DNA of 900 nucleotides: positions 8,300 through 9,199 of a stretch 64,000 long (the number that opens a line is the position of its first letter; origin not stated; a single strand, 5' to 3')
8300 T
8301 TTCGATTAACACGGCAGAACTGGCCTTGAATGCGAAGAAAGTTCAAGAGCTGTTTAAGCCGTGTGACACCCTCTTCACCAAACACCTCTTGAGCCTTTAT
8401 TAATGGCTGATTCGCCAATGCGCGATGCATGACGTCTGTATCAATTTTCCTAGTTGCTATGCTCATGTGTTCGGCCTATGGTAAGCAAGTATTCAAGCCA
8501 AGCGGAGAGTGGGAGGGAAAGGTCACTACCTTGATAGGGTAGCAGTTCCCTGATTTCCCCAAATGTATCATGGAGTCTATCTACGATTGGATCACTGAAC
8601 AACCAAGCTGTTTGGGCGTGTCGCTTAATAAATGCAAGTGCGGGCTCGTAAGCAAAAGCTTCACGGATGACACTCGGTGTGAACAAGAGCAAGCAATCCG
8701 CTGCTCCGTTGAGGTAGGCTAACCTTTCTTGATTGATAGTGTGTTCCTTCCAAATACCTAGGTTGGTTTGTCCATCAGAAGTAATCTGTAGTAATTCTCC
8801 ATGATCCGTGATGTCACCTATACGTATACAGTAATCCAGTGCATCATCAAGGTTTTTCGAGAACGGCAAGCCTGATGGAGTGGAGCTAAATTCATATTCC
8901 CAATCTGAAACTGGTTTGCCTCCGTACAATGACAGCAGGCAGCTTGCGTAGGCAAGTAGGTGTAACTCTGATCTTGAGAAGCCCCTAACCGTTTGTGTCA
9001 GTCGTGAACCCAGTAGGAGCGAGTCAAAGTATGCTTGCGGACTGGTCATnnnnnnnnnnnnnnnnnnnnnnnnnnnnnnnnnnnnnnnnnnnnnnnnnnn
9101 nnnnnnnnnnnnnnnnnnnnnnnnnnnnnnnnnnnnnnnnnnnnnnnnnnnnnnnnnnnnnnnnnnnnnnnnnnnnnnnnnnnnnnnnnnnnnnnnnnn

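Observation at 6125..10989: Translationally coupled four-gene operon: Rad50/SMC-like ABC ATPase + 199-aa unknown + PD-(D/E)xK-like protein + SPPY methyltransferase; candidate undescribed defence system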

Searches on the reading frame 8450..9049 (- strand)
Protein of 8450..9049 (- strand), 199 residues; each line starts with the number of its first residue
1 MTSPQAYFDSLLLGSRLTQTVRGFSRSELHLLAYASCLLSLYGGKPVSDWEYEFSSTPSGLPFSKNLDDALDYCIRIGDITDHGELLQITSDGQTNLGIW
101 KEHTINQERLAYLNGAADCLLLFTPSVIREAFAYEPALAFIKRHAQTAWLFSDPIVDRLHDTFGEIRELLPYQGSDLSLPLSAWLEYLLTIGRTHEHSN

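Call 3: search_protein_families(library=pfam, proteins=[window:8450-9049:-], max_evalue=0.1)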
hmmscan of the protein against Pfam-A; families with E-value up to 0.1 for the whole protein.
window:8450-9049:- (199 aa): 0 families

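Call 4: search_protein_families(library=padloc, proteins=[window:8450-9049:-], max_evalue=0.1)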
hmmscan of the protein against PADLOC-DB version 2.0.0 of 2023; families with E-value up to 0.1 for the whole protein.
window:8450-9049:- (199 aa): 0 families

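Call 5: search_protein_families(library=ncbifam, proteins=[window:8450-9049:-], max_evalue=0.1)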
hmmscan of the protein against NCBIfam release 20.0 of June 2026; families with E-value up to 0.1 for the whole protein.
window:8450-9049:- (199 aa): 0 families

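Call 31: find_homologous_proteins(query=window:8450-9049:-)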
Query window:8450-9049:- (199 aa): 2 proteins with E <= 0.001 among 211 candidates.
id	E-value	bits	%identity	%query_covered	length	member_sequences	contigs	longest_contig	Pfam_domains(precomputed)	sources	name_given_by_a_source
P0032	3.3e-130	450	99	100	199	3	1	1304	-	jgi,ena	-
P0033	2.5e-92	326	71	100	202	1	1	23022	-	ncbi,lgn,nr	ncbi:MAG: hypothetical protein JNJ91_13275 [Flavobacteriales bacterium]|nr:hypothetical protein [Fla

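Call 33: find_homologous_proteins(query=A2)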
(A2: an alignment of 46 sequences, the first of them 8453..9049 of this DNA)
Query A2 (46 sequences) (199 aa, profile of the alignment): 36 proteins with E <= 0.001 among 2518 candidates.
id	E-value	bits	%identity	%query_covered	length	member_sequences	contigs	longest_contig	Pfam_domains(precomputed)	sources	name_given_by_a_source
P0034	1.8e-65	238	41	100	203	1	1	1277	-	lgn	-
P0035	2.2e-64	235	39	94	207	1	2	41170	-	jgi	jgi:hypothetical protein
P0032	6.9e-63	230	99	100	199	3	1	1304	-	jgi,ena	-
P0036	1.1e-61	226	34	97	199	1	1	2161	-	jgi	jgi:hypothetical protein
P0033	4.2e-61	224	71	100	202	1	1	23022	-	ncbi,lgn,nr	ncbi:MAG: hypothetical protein JNJ91_13275 [Flavobacteriales bacterium]|nr:hypothetical protein [Fla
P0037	8.9e-59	217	36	94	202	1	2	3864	-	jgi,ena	-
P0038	1.8e-55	206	32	93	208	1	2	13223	-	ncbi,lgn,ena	-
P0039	2.1e-55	206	31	93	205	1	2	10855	-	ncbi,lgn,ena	-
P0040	2.2e-55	206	25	93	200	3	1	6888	-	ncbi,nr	ncbi:MAG: hypothetical protein LBB34_03765 [Holosporales bacterium]|nr:hypothetical protein [Holospo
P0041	3.1e-55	205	32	93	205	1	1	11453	-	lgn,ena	-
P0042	4.7e-55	204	34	93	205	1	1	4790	-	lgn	-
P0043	6.4e-55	204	26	93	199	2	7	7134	-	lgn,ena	-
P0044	9.5e-55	203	32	93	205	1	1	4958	-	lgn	-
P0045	1.0e-54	203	31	98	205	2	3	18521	-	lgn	-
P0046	1.6e-54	203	32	92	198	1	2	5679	-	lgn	-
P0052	8.3e-53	197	32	94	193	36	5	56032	-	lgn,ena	-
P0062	1.2e-49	187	33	93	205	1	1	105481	-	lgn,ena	-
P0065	2.9e-35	140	30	90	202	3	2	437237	-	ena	-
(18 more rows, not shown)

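Call 38: search_solved_structures(query=A2, max_evalue=10)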
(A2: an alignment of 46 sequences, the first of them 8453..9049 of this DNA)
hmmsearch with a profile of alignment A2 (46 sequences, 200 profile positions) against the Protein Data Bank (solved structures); distinct sequences matched with E-value up to 10: 8.
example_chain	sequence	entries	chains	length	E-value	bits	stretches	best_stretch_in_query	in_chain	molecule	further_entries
1r7j_A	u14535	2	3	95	0.055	16.4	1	71-123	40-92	Conserved hypothetical protein Sso10a | Sso10a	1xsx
9ktq_A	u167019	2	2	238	0.23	14.4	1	41-96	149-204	Xyloglucan-specific endo-beta-1,4-glucanase 1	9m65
7drb_A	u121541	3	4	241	0.26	14.2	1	41-95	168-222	Cell 12A endoglucanase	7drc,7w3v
9j0n_X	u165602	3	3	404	0.28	14.1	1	92-162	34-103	Negative elongation factor E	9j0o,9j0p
6gml_X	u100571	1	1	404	0.4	13.6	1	93-162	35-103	Negative elongation factor E,Negative elongation factor E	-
7ycx_h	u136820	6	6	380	0.46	13.4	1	93-162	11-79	Negative elongation factor E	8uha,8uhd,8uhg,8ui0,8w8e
4oyd_B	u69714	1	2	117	0.85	12.6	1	82-177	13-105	Computationally designed Inhibitor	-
3nfh_A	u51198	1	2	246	1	12.3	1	13-49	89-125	DNA-directed RNA polymerase I subunit RPA49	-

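Call 46: predict_structure(alignment_id=A3)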
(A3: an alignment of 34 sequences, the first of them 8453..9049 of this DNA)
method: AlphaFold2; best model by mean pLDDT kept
length: 199 residues; sequences in the alignment: 34
mean_pLDDT: 91.9   pTM: 0.90
mean pLDDT of the five models: 91.9, 89.8, 89.6, 88.8, 87.8
residues with pLDDT >= 90: 144; 70-90: 53; 50-70: 2; < 50: 0
segments of 3 or more residues with pLDDT < 50: none
pLDDT, mean of each block of 10 residues (from residue 1): 91 97 96 96 87 89 96 98 96 98 92 95 95 88 80 89 91 85 95 86
secondary structure, 60 per line:
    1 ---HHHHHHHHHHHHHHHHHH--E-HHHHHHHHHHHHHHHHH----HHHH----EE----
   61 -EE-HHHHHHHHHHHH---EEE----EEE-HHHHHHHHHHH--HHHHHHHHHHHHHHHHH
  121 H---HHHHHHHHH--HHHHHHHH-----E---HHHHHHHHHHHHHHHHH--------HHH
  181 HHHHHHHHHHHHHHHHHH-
elements in order: H4-21 H26-42 H47-50 H65-76 E80-82 E87-89 H91-101 H104-121 H125-133 H136-143 H153-169 H178-198

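Call 79: search_protein_families(library=pfam, alignment_id=A2, max_evalue=0.01)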
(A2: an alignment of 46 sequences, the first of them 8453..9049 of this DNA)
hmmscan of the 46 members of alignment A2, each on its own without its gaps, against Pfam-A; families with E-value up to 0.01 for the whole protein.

A. member 1, window:8453-9049:- (199 aa): 0 families

B. families by the number of members that match (of 46 scanned): 3 families
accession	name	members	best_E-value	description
PF14947.12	HTH_45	2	0.0042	Winged helix-turn-helix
PF14277.12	DUF4364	1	0.00043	Domain of unknown function (DUF4364)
PF20749.2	DUF6833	1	0.0072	Domain of unknown function (DUF6833)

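Call 88: find_encoding_contigs(protein=P0065, flank=7000, max_places=2)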
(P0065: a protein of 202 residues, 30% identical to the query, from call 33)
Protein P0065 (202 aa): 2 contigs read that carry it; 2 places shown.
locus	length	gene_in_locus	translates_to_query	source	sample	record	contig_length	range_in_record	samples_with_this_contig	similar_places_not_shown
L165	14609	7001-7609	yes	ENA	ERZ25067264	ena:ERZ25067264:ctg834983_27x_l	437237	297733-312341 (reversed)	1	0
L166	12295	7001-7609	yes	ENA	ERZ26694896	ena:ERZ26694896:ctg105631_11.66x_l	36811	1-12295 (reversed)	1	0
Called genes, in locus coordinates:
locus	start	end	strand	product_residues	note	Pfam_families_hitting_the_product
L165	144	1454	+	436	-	PF13384:HTH_23, PF13518:HTH_28, PF13551:HTH_29 (weak), PF13565:HTH_32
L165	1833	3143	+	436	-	PF13384:HTH_23, PF13518:HTH_28, PF13551:HTH_29 (weak), PF13565:HTH_32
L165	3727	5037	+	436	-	-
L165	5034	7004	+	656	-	PF13476:AAA_23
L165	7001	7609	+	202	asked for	-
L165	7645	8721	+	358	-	-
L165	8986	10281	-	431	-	-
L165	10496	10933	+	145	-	PF04828:GFA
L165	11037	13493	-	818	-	PF00070:Pyr_redox (faint), PF00890:FAD_binding_2 (weak), PF01266:DAO, PF07992:Pyr_redox_2 (weak), PF13450:NAD_binding_8 (weak), PF16350:FAO_M, PF01571:GCV_T, PF08669:GCV_T_C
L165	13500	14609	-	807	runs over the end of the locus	PF01266:DAO, PF16350:FAO_M, PF01571:GCV_T, PF08669:GCV_T_C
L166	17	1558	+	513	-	PF06253:MTTB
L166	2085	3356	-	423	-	-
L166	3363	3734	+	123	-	-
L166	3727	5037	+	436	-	-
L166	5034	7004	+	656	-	PF13476:AAA_23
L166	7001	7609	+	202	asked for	-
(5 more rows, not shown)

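Call 89: find_encoding_contigs(protein=P0062, flank=7000, max_places=2)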
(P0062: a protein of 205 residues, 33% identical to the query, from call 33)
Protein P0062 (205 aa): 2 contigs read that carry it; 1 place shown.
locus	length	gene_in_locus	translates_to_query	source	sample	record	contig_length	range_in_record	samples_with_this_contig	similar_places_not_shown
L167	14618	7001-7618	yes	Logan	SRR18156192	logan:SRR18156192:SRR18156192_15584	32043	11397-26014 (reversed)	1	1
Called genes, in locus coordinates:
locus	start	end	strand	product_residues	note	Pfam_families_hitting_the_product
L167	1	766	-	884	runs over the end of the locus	-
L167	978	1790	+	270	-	-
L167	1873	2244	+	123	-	-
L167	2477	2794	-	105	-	-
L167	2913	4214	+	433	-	PF01555:N6_N4_Mtase (faint)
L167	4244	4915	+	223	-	-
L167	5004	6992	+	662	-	PF13476:AAA_23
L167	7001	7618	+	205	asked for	-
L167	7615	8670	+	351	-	-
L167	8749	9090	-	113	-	-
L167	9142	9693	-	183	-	-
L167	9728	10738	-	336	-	PF16263:DUF4917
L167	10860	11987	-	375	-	-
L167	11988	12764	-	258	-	-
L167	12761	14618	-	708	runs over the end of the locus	PF13304:AAA_21 (faint)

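Call 90: find_encoding_contigs(protein=P0035, flank=7000, max_places=2)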
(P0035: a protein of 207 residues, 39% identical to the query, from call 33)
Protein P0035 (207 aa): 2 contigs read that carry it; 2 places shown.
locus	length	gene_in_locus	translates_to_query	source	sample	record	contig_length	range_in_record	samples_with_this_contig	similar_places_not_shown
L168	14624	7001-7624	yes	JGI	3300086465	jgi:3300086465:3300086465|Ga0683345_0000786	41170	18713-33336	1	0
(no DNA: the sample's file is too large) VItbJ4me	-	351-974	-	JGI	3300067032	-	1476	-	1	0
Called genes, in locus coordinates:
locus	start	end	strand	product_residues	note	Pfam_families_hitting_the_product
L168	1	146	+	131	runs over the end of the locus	-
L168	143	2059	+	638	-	PF10412:TrwB_AAD_bind, PF02534:T4SS-DNA_transf, PF12696:TraG-D_C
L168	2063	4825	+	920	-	PF08751:TrwC, PF01443:Viral_helicase1 (faint), PF13245:AAA_19, PF13604:AAA_30, PF13538:UvrD_C_2 (weak)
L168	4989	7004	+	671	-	PF02463:SMC_N (faint), PF13476:AAA_23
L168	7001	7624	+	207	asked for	-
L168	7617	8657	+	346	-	-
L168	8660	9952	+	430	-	PF01555:N6_N4_Mtase, PF01170:UPF0020 (faint)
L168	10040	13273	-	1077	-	PF02811:PHP, PF07733:DNA_pol3_alpha, PF17657:DNA_pol3_finger, PF14579:HHH_6, PF01336:tRNA_anti-codon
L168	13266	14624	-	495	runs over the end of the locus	PF00817:IMS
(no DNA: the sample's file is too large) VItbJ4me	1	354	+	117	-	?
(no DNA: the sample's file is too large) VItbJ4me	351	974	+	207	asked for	-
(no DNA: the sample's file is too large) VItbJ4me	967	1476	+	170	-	?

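Call 91: find_encoding_contigs(protein=P0052, flank=7000, max_places=2)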
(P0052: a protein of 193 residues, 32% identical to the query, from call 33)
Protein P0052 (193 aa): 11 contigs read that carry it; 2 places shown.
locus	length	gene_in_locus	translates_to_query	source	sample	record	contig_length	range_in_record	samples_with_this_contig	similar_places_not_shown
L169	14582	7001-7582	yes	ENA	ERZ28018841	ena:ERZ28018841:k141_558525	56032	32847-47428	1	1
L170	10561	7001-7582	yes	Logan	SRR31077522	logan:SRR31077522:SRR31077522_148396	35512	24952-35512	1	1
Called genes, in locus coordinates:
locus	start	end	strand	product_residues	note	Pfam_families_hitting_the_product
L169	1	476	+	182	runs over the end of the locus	-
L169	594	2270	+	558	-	PF13175:AAA_15 (faint), PF13304:AAA_21, PF20469:OLD-like_TOPRIM (weak)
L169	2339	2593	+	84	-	-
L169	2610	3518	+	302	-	-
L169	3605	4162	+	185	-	-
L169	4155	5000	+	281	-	PF16162:KwaB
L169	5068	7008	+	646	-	PF02463:SMC_N (faint), PF13175:AAA_15, PF13476:AAA_23 (faint)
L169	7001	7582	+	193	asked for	-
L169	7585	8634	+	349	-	-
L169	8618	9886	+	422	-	PF01555:N6_N4_Mtase (faint)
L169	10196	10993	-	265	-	PF14294:DUF4372 (weak), PF01609:DDE_Tnp_1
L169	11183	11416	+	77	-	-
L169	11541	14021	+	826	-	PF00270:DEAD, PF00271:Helicase_C, PF04408:WHD_HA2 (weak), PF24473:CON_HrpB, PF08482:HrpB_C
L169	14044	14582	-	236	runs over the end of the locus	PF18962:Por_Secre_tail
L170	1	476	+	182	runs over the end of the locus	-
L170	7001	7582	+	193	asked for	-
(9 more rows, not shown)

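Call 110: fold_search(model_id=the predicted structure, library=pdb)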
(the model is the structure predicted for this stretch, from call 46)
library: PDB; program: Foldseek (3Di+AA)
matches with E <= 10: 273; with E <= 0.001: 0
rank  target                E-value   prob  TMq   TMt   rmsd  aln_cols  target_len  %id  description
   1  7yk3_D                9.2e-03  1.00  0.49  0.51   7.7       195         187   13  Crystal structure of DarTG toxin-antitoxin complex from Mycobacterium tuberculosis (released 2023-05-31)
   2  8jxk_C                7.8e-02  0.77  0.31  0.37  13.6       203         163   17  Crystal Structure of Rv0047c from Mycobacterium tuberculosis (released 2024-07-03)
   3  8bij_A                1.7e-01  0.14  0.17  0.11  17.3       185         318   16  O-Methyltransferase Plu4894 (mutant I88M, W91L, C97Y, S142L, G146V, Y258M, L270F, S309Y) in complex with SAH (released 2023-03-08)
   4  8bie_A                2.0e-01  0.15  0.17  0.11  16.6       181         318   15  O-Methyltransferase Plu4894 in complex with SAH (released 2023-03-08)
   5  5x12                  3.8e-01  0.33  0.29  0.32  17.6       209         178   13  Crystal structure of Bacillus subtilis PadR (released 2017-11-22)
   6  8jxk_A                4.0e-01  0.44  0.29  0.37  14.3       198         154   16  Crystal Structure of Rv0047c from Mycobacterium tuberculosis (released 2024-07-03)
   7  5zyr_A                4.7e-01  0.20  0.19  0.13  15.1       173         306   16  Crystal structure of the reductase (C1) component of p-hydroxyphenylacetate 3-hydroxylase (HPAH) from Acinetobacter ba (released 2019-06-05)
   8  5hsm                  4.9e-01  0.14  0.15  0.20  13.6       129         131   12  CRYSTAL STRUCTURE OF MYCOBACTERIUM TUBERCULOSIS MARR FAMILY PROTEIN RV2887 (released 2017-02-01)
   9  3ccg                  4.9e-01  0.10  0.21  0.21  14.3       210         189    8  Crystal structure of predicted HD superfamily hydrolase involved in NAD metabolism (NP_347894.1) from Clostridium acetob (released 2008-03-11)
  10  8bif_D                4.9e-01  0.09  0.16  0.11  17.6       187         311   12  O-Methyltransferase Plu4892 in complex with SAH (released 2023-03-08)
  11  2x4h_B                5.4e-01  0.44  0.25  0.36  15.2       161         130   10  Crystal Structure of the hypothetical protein SSo2273 from Sulfolobus solfataricus (released 2010-07-21)
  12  2fxa_A                5.4e-01  0.38  0.25  0.31  11.9       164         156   15  Structure of the Protease Production Regulatory Protein hpr from Bacillus subtilis. (released 2006-03-14)
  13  8bif_A                5.7e-01  0.08  0.17  0.11  17.5       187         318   11  O-Methyltransferase Plu4892 in complex with SAH (released 2023-03-08)
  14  2fxa_D                6.0e-01  0.35  0.25  0.30  12.4       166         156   14  Structure of the Protease Production Regulatory Protein hpr from Bacillus subtilis. (released 2006-03-14)
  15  1yg2                  6.0e-01  0.28  0.28  0.33  17.7       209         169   12  Structure of the Vibrio cholerae virulence activator AphA (released 2005-01-11)
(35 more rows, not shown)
